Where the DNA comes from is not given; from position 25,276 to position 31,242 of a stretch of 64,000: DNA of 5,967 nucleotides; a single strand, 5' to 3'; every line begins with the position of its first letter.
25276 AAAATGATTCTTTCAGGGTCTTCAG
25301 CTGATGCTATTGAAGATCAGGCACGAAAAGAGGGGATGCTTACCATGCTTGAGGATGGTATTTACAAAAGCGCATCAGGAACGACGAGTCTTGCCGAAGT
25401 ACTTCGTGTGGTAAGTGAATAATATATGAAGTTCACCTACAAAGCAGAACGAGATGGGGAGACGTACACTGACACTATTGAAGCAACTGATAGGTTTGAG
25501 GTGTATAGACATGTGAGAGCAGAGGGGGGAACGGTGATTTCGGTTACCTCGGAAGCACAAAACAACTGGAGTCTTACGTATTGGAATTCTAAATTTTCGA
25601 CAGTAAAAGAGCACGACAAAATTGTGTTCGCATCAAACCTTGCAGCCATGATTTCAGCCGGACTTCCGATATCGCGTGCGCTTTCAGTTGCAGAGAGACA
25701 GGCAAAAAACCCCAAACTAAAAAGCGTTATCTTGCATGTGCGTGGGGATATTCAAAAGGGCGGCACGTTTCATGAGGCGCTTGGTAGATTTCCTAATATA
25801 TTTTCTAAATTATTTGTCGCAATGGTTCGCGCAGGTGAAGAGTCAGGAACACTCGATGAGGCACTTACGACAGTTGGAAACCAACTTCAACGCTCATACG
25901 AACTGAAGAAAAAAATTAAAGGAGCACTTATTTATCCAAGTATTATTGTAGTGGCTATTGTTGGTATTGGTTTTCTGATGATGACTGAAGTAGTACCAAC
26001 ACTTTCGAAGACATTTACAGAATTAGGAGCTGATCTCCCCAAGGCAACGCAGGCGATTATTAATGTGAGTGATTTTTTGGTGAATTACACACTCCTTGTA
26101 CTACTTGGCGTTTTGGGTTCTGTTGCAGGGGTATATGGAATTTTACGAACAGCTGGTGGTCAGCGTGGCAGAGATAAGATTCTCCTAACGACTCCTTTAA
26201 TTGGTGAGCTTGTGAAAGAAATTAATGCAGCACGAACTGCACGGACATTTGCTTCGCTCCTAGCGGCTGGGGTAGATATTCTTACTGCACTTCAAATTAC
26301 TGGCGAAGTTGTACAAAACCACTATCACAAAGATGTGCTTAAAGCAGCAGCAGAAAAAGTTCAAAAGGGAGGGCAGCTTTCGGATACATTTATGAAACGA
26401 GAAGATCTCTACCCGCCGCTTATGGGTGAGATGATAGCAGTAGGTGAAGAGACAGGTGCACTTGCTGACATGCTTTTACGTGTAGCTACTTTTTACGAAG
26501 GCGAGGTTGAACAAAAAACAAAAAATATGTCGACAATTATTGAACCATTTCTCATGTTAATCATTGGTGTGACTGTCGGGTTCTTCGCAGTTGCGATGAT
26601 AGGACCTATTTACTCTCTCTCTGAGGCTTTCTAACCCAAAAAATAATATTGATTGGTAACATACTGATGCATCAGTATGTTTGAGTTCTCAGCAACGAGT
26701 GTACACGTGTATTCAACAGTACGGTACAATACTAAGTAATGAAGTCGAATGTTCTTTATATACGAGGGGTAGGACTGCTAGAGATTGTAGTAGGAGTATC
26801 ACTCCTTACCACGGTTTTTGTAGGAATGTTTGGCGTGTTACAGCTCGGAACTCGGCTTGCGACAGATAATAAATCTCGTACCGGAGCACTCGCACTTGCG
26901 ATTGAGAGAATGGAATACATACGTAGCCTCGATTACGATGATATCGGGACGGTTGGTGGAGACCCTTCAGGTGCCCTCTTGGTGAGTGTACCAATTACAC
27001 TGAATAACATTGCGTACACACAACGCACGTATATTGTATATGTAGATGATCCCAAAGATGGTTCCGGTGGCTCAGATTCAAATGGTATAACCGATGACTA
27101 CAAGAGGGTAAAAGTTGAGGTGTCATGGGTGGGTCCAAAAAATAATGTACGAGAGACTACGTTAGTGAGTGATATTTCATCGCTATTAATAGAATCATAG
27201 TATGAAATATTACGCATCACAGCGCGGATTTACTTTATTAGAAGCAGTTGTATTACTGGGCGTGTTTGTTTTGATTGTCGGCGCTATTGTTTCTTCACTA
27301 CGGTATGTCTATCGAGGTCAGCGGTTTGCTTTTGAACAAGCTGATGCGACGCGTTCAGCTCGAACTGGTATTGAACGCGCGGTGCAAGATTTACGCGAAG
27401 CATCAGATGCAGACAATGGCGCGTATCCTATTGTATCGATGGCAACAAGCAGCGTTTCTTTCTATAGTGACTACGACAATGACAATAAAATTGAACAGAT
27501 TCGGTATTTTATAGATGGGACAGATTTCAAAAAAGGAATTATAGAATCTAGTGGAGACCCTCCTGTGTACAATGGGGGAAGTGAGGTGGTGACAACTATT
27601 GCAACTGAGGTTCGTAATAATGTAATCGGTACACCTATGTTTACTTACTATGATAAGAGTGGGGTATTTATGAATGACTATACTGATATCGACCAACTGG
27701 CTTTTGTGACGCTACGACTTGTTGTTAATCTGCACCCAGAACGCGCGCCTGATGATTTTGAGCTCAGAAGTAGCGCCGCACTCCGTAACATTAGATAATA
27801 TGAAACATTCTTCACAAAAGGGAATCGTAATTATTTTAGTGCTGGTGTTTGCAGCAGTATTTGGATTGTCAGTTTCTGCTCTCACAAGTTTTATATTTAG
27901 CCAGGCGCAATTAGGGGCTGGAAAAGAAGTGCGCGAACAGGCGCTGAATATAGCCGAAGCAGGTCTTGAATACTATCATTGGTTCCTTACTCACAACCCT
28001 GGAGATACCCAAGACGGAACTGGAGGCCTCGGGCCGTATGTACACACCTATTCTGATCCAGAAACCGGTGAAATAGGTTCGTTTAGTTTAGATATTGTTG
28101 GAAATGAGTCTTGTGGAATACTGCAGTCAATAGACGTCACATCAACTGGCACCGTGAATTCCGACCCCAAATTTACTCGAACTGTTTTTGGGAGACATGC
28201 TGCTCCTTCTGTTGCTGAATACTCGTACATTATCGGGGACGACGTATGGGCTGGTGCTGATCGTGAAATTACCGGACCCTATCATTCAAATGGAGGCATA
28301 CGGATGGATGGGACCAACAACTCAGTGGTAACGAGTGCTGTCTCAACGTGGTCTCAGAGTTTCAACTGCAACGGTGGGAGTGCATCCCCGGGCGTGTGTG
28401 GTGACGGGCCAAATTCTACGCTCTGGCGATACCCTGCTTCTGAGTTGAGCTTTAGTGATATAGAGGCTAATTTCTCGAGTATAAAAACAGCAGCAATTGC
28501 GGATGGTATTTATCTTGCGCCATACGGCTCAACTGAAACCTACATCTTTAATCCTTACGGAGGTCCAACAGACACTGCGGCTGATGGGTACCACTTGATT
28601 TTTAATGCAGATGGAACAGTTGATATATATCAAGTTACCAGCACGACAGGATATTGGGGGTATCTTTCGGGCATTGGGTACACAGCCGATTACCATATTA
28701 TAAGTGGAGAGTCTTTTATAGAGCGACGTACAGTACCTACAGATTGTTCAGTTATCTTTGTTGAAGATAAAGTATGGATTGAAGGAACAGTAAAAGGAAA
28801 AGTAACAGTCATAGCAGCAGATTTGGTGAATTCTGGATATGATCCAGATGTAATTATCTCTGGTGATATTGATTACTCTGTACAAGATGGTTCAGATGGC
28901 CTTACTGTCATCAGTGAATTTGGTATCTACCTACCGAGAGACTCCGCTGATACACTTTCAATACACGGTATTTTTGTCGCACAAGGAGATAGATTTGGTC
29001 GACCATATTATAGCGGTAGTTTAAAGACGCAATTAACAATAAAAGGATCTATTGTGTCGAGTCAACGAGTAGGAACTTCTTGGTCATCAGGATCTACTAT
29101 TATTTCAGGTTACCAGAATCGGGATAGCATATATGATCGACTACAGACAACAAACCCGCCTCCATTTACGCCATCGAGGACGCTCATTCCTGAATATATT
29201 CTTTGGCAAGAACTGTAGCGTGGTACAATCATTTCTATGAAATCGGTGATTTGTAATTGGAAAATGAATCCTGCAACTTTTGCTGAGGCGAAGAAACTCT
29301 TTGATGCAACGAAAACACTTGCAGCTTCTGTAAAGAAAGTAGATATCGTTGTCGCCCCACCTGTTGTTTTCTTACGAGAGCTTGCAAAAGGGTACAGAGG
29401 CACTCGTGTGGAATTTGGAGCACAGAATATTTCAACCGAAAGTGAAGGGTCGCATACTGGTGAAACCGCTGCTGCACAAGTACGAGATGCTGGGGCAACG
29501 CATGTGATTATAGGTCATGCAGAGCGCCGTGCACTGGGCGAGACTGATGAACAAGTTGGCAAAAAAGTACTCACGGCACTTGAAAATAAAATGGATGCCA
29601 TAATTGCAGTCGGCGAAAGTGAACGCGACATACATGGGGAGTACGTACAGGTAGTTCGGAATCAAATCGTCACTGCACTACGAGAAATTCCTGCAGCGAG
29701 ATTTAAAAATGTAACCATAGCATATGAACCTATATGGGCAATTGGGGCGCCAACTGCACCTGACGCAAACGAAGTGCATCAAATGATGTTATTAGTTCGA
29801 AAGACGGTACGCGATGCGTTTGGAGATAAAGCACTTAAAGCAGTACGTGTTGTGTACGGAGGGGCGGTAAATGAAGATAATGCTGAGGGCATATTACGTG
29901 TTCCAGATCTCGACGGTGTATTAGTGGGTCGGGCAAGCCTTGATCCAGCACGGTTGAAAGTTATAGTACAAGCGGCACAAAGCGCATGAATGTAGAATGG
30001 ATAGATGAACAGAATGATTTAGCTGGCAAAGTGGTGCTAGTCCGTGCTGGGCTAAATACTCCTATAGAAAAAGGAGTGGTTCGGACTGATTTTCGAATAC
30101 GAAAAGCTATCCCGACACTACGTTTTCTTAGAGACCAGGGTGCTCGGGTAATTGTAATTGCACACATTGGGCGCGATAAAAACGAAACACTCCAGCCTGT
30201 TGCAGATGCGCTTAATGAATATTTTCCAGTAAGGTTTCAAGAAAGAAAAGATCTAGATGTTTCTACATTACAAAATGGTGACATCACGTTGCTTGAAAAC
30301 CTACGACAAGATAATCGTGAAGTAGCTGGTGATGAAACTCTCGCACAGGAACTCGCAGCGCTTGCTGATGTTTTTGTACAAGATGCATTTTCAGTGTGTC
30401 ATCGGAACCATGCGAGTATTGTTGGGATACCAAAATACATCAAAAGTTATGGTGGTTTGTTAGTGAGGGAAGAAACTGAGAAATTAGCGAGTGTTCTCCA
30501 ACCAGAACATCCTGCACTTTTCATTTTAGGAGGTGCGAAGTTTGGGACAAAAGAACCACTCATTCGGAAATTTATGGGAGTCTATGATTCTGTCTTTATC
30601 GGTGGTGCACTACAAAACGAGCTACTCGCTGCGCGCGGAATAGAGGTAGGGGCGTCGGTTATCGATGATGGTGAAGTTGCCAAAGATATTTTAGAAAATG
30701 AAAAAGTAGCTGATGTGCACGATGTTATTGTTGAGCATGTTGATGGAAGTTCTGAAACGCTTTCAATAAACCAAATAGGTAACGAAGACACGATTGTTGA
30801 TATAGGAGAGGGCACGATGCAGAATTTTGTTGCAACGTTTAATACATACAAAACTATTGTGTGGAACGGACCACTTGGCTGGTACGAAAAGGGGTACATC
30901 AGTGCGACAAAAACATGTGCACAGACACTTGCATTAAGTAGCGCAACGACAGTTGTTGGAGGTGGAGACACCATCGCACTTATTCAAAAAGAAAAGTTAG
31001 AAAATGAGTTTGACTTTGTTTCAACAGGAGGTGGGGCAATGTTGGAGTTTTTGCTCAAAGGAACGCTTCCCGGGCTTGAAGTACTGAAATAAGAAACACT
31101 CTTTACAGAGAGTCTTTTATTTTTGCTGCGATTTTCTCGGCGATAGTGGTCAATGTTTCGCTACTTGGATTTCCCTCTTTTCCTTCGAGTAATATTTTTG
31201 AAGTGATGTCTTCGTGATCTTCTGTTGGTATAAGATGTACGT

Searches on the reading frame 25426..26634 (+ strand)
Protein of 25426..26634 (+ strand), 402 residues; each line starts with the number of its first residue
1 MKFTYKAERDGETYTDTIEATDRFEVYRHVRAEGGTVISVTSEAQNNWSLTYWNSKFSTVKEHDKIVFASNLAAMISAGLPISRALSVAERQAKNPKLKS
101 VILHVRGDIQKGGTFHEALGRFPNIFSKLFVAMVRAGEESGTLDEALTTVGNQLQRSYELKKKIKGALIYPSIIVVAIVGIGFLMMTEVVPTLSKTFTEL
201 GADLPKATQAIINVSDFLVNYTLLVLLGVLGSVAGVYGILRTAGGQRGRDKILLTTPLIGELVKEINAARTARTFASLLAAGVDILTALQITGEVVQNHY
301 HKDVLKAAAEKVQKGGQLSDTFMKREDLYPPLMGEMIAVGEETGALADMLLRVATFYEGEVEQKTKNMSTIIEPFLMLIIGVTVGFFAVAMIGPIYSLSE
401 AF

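Call 10: search_protein_families(library=pfam, proteins=[window:25426-26634:+])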
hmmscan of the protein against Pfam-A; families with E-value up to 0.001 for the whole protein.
window:25426-26634:+ (402 aa): 1 family
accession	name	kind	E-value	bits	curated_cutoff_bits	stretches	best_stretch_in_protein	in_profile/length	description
PF00482.28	T2SSF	-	1.8e-62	209.3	25.2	2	68-191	1-125/125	Type II secretion system (T2SS), protein F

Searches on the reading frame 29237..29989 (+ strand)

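Call 10: search_protein_families(library=pfam, proteins=[window:29237-29989:+])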
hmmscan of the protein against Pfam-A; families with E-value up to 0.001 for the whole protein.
window:29237-29989:+ (250 aa): 1 family
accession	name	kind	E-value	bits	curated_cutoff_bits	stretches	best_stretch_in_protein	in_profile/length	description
PF00121.24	TIM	-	2.6e-68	230.6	20.1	1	3-246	2-244/245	Triosephosphate isomerase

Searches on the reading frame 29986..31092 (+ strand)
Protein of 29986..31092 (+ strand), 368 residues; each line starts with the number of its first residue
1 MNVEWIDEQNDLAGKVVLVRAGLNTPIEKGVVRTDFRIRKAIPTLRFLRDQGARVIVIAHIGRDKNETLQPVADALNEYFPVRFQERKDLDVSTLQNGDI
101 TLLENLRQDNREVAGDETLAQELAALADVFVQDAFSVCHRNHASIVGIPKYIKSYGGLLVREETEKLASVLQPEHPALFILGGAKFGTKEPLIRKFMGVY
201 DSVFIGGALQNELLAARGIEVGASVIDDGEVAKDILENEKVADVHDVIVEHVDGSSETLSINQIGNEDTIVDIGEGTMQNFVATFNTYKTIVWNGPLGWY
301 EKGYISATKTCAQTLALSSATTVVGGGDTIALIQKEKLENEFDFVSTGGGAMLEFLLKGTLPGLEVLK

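Call 10: search_protein_families(library=pfam, proteins=[window:29986-31092:+])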
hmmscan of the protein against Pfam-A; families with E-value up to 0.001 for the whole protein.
window:29986-31092:+ (368 aa): 1 family
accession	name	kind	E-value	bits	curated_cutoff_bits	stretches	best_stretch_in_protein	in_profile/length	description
PF00162.24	PGK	-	5.3e-96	322.3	27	1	10-356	4-376/379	Phosphoglycerate kinase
